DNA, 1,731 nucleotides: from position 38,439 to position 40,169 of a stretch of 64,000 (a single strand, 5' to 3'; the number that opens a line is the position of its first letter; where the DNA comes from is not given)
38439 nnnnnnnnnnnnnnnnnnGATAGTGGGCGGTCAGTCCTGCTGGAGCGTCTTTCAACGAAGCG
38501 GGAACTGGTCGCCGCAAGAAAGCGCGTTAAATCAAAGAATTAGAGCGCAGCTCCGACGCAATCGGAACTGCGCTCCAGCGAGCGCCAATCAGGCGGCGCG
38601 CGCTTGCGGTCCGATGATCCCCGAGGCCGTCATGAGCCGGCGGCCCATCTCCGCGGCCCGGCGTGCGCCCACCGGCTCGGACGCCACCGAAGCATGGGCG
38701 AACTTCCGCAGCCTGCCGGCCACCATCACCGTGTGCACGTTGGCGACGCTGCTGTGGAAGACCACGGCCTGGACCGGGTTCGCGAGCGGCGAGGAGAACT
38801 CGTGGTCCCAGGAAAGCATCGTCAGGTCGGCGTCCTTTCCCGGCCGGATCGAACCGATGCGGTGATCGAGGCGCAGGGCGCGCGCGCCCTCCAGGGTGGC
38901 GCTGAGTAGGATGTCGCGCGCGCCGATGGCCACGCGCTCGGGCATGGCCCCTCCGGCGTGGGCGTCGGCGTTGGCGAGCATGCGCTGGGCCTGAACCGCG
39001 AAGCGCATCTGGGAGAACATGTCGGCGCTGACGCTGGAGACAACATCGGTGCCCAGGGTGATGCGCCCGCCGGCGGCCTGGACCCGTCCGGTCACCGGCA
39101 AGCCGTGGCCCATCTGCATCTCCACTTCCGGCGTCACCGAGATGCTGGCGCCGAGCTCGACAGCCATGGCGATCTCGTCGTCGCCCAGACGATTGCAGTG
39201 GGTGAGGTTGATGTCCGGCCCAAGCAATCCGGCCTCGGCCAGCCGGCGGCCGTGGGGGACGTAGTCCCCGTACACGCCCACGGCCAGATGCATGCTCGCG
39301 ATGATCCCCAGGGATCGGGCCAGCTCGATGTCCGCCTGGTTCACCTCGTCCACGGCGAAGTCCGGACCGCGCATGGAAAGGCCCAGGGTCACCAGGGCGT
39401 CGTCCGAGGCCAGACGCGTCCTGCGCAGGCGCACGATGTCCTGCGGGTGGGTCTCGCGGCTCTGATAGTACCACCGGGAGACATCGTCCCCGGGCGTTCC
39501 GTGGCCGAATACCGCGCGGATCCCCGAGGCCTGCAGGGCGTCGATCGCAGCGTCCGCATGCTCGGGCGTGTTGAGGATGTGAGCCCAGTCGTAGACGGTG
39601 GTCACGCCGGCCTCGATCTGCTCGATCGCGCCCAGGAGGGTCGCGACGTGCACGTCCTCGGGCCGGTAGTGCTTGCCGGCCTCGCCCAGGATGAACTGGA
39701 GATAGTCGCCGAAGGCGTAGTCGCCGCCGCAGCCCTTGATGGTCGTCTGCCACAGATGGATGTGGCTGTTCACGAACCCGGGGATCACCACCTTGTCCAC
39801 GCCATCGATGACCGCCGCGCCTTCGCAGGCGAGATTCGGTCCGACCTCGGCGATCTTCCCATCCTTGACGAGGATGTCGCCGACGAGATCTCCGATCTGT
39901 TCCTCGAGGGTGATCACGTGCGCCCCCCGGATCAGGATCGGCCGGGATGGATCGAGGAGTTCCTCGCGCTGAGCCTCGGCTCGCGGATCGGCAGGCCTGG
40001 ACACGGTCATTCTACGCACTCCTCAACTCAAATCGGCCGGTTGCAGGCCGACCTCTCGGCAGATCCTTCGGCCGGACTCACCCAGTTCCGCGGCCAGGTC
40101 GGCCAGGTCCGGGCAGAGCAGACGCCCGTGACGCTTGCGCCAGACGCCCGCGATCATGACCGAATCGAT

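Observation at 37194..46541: LacI-controlled locus suggesting a non-canonical aromatic ring-cleavage pathway ending in a BKACE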

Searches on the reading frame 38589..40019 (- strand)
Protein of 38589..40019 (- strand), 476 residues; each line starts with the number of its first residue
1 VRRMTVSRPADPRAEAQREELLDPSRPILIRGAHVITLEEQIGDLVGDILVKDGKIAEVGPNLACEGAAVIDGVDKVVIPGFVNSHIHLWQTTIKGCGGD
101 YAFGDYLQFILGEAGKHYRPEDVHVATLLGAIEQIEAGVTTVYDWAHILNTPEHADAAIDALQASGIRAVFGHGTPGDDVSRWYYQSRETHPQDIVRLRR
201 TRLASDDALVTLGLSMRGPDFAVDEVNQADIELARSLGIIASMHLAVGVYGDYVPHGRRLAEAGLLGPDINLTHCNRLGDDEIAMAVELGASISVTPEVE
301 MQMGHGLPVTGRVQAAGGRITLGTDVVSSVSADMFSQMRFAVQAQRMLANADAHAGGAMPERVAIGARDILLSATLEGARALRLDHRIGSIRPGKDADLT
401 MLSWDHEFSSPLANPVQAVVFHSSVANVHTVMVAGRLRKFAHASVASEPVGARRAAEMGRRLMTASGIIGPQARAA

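Call 3: search_protein_families(library=pfam, proteins=[window:38589-40019:-])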
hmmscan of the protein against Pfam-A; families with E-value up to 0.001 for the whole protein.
window:38589-40019:- (476 aa): 2 families
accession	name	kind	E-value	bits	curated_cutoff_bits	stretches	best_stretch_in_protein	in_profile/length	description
PF01979.26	Amidohydro_1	-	4.5e-30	105.5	25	1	77-437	1-344/345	Amidohydrolase family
PF07969.17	Amidohydro_3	-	1.2e-13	51.8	29.7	1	264-436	303-469/472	Amidohydrolase family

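Call 4: search_protein_families(library=ncbifam, proteins=[window:38589-40019:-])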
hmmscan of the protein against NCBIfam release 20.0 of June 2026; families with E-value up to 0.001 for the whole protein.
window:38589-40019:- (476 aa): 60 families (the best 25 are shown)
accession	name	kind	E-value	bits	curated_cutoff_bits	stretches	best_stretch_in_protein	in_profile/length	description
NF006056.0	PRK08204.1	subfamily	1.2e-150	502.2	391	1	28-462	5-439/449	hypothetical protein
NF005557.0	PRK07228.1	equivalog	8.5e-48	163.2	522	2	28-173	3-145/445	5'-deoxyadenosine deaminase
NF004701.0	PRK06038.1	equivalog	1.2e-41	142.9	609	2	27-174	5-145/432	N-ethylammeline chlorohydrolase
NF006549.0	PRK09045.1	equivalog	8.9e-38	130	540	1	49-438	32-414/444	TRZ/ATZ family hydrolase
NF006055.0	PRK08203.1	equivalog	2.2e-36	125.4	532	2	260-438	259-425/455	8-oxoguanine deaminase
NF006252.0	PRK08393.1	equivalog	1.4e-35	123.2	617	1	28-437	3-397/424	N-ethylammeline chlorohydrolase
NF009059.0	PRK12393.1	equivalog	1e-33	116.8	543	1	29-437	8-429/460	amidohydrolase family protein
NF004995.0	PRK06380.1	subfamily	3.9e-32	111.8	567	1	28-440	3-400/418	metal-dependent hydrolase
TIGR02967.1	guan_deamin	equivalog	2.2e-26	92.8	375.4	2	261-406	232-364/401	guanine deaminase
TIGR03314.1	Se_ssnA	subfamily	8.7e-25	87.4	455.5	1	29-439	2-413/441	putative selenium metabolism protein SsnA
NF006681.0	PRK09229.1-2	equivalog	1.1e-24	87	362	2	259-457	256-443/451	formimidoylglutamate deiminase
NF006679.0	PRK09228.1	subfamily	1.8e-24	86.3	351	2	262-407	258-390/433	guanine deaminase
NF005540.0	PRK07203.1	equivalog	2e-24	86.1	444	1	28-437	2-412/444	putative aminohydrolase SsnA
NF004801.0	PRK06151.1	subfamily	2e-20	73.1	416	1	259-438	263-437/491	chlorohydrolase family protein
TIGR02022.1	hutF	equivalog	7.5e-20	71.1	413.05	1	260-437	257-429/455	formimidoylglutamate deiminase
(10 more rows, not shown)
